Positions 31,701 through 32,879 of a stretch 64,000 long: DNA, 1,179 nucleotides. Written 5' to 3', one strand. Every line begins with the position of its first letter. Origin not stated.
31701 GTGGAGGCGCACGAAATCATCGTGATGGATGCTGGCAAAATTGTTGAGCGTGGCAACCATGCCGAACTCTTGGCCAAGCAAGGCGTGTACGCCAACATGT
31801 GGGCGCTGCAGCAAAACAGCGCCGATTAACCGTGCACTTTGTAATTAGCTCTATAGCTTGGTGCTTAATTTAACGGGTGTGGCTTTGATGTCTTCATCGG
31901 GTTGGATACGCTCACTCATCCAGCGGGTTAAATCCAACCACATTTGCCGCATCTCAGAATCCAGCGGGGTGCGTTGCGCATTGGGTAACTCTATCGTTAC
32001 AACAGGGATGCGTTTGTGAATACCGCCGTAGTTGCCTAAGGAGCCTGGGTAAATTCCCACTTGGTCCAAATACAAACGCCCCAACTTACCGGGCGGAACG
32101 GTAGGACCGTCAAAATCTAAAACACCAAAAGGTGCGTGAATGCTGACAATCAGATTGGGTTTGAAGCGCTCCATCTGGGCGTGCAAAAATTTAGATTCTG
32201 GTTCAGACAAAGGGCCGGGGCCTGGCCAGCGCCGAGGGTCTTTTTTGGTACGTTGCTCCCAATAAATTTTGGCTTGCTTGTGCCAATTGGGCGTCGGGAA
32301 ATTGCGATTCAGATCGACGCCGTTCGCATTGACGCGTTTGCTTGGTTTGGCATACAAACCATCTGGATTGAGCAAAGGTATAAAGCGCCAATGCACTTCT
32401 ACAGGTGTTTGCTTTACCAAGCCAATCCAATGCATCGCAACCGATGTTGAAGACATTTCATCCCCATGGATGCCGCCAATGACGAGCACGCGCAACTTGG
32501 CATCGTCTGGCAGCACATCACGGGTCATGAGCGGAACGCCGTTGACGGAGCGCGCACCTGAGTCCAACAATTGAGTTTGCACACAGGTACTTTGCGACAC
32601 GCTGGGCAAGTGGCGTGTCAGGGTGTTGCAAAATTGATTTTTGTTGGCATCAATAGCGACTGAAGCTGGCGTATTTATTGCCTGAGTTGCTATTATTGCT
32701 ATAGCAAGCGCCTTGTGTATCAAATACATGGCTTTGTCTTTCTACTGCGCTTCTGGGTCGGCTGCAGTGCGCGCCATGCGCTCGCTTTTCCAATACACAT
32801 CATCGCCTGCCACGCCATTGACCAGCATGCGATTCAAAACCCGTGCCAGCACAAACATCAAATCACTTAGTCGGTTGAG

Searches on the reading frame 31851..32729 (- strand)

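Call 73: search_protein_families(library=pfam, proteins=[window:31851-32729:-], max_evalue=0.001)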
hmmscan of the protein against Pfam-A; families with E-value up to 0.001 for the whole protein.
window:31851-32729:- (292 aa): 2 families
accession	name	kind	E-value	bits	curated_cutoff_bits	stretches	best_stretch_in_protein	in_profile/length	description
PF00246.29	Peptidase_M14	-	4.7e-13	49.8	21.6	1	60-199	23-183/286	Zinc carboxypeptidase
PF24827.1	AstE_AspA_cat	-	2.7e-07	30.8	25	1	80-150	4-70/192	Succinylglutamate desuccinylase/Aspartoacylase catalytic domain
